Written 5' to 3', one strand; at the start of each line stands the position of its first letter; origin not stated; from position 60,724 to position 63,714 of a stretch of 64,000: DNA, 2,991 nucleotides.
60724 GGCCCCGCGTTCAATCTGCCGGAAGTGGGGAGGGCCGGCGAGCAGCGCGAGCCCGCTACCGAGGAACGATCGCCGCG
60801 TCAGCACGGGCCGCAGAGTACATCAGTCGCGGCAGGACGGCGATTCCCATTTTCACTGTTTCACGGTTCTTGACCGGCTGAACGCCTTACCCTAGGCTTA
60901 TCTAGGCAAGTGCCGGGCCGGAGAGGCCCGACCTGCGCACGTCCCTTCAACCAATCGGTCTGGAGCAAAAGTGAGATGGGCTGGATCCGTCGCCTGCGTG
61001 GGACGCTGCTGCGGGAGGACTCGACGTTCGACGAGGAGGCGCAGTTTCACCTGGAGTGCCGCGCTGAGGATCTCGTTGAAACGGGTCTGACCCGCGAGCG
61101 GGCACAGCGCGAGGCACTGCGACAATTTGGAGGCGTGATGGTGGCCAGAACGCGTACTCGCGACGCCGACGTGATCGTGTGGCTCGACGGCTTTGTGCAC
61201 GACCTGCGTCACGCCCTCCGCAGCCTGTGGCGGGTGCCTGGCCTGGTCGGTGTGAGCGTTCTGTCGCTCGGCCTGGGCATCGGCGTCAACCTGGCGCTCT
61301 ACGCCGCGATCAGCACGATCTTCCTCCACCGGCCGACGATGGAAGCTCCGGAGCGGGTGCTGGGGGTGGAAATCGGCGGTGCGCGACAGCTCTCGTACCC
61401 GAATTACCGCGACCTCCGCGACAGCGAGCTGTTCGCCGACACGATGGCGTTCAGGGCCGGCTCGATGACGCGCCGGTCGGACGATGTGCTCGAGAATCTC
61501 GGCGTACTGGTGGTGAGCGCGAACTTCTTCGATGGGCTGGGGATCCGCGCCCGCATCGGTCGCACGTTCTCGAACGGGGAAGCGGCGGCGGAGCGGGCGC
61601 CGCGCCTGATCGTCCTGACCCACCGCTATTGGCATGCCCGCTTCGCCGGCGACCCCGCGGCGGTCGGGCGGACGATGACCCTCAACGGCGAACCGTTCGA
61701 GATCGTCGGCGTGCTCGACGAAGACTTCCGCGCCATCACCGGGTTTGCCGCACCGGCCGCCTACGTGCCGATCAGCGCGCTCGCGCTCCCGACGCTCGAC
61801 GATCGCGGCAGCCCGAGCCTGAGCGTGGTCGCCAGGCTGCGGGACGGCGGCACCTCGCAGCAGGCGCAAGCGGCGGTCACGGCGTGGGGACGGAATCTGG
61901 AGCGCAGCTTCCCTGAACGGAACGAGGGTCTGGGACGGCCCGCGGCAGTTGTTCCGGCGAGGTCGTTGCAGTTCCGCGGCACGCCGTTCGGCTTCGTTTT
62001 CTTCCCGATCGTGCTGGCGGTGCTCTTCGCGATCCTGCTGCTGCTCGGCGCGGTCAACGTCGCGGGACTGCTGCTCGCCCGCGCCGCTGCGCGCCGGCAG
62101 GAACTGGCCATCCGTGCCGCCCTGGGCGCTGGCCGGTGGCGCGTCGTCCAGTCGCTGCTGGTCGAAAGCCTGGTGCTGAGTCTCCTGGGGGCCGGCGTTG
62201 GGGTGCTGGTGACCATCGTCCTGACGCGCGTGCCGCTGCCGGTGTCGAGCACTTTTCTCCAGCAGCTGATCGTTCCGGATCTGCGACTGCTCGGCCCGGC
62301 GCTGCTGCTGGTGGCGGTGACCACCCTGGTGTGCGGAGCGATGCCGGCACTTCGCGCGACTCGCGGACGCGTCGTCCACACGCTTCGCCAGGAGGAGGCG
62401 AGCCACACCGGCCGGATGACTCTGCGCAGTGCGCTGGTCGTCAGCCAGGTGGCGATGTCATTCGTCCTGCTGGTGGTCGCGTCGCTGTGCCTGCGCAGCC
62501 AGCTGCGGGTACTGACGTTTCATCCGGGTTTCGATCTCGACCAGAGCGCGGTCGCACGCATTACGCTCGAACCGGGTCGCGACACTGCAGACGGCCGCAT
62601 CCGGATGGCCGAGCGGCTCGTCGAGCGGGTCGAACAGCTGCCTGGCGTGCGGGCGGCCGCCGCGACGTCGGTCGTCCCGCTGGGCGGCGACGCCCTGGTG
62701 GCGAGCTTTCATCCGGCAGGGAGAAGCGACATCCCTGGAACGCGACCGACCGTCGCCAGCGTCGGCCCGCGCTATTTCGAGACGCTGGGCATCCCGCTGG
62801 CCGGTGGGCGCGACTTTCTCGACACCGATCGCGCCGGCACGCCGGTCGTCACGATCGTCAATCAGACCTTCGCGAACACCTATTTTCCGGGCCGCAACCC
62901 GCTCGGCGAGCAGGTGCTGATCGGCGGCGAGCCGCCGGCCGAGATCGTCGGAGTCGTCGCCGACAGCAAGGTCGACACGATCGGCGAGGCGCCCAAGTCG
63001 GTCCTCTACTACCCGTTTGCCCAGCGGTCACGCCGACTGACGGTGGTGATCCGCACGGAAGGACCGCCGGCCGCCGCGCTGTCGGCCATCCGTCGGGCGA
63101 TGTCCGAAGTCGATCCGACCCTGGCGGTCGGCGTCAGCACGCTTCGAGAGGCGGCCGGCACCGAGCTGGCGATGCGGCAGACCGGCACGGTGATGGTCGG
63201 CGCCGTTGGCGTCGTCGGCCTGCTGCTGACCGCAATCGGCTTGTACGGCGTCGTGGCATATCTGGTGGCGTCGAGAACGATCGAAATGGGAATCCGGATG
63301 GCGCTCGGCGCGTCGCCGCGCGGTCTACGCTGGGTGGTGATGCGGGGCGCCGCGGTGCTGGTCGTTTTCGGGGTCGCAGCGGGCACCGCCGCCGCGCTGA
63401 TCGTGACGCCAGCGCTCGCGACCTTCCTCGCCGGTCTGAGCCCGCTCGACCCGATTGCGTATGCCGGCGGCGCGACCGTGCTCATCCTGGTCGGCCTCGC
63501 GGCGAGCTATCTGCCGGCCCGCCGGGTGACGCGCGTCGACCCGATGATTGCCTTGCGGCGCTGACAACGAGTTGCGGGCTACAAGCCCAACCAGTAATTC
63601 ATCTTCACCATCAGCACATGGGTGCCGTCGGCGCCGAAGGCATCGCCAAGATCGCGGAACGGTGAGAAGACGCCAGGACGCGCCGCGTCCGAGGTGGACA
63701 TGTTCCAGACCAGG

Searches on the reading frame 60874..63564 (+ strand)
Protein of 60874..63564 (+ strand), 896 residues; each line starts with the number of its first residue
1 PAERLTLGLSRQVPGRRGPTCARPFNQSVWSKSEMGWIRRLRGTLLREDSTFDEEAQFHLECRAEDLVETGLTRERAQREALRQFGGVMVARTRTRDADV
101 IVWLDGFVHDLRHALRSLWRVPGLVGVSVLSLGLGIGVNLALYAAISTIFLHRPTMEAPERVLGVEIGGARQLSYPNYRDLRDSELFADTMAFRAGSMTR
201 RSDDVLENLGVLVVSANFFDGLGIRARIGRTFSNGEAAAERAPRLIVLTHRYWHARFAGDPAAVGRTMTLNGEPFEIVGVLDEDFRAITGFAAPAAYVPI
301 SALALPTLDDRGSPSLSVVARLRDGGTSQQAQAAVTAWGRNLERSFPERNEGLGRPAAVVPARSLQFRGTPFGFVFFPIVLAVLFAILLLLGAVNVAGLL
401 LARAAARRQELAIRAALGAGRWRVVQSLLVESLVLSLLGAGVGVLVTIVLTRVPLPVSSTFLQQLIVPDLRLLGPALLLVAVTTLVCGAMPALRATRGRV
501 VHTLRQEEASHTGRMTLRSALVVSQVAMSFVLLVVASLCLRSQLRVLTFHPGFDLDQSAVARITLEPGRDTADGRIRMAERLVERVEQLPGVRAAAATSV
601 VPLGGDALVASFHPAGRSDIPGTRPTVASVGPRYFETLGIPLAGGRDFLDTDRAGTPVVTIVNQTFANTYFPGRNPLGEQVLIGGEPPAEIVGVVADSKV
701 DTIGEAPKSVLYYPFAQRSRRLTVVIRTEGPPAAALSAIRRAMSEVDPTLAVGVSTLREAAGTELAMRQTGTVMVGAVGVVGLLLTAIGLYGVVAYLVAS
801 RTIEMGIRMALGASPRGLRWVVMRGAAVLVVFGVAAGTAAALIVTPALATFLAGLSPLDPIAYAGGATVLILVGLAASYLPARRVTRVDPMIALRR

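Call 47: search_protein_families(library=pfam, proteins=[window:60874-63564:+], max_evalue=0.00001)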
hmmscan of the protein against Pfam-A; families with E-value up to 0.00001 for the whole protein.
window:60874-63564:+ (896 aa): 2 families
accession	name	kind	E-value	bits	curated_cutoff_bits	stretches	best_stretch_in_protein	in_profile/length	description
PF12704.14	MacB_PCD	-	1.1e-34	121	27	2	127-337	3-206/207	MacB-like periplasmic core domain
PF02687.27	FtsX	-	5.9e-23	81.6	25.5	2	383-497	2-117/120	FtsX-like permease C-terminal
